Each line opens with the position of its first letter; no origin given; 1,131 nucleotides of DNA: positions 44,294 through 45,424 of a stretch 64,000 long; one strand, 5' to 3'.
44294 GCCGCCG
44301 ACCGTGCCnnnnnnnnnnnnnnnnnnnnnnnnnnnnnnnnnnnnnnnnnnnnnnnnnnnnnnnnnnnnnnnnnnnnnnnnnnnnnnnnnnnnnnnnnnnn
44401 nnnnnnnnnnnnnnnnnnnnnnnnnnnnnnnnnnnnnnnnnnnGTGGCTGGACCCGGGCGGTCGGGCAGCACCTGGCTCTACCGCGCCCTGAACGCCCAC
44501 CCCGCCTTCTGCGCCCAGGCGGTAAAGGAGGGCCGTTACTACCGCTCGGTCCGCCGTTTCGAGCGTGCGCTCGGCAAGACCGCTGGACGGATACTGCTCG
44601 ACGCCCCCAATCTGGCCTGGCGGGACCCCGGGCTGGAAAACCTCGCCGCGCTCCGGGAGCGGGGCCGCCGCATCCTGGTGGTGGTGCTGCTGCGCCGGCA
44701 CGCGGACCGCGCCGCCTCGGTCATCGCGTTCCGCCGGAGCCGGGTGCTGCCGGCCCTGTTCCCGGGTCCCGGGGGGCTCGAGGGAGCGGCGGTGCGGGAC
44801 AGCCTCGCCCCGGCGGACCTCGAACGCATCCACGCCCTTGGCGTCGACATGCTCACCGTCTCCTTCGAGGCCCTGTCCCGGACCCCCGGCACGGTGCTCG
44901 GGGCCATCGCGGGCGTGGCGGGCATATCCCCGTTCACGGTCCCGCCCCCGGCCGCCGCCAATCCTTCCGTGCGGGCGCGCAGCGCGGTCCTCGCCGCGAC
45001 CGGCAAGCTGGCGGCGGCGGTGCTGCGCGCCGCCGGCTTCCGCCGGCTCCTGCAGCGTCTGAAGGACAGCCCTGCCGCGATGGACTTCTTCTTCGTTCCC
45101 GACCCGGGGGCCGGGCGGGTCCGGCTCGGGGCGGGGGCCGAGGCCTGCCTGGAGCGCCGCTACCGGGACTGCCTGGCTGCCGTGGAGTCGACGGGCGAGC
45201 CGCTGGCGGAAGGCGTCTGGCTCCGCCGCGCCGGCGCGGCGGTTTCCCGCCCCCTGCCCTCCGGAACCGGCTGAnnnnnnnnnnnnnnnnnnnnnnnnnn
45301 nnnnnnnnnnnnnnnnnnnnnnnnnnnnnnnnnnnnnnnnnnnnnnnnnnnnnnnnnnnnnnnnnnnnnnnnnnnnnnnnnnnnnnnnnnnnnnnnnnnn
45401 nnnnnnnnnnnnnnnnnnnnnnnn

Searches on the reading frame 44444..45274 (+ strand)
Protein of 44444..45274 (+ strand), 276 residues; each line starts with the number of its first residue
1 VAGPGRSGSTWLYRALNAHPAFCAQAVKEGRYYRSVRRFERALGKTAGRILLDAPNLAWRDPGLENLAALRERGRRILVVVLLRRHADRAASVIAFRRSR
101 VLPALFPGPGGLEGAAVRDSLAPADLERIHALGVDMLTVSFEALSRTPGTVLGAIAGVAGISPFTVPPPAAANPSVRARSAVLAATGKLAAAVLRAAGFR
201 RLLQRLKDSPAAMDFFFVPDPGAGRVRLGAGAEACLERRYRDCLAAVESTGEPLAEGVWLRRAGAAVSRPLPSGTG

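Call 16: search_protein_families(library=pfam, proteins=[window:44444-45274:+], max_evalue=0.01)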
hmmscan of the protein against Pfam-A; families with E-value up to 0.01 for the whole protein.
window:44444-45274:+ (276 aa): 1 family
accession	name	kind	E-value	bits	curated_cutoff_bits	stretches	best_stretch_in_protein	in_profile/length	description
PF13469.12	Sulfotransfer_3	-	0.0039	17.9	27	0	3-25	6-28/216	Sulfotransferase family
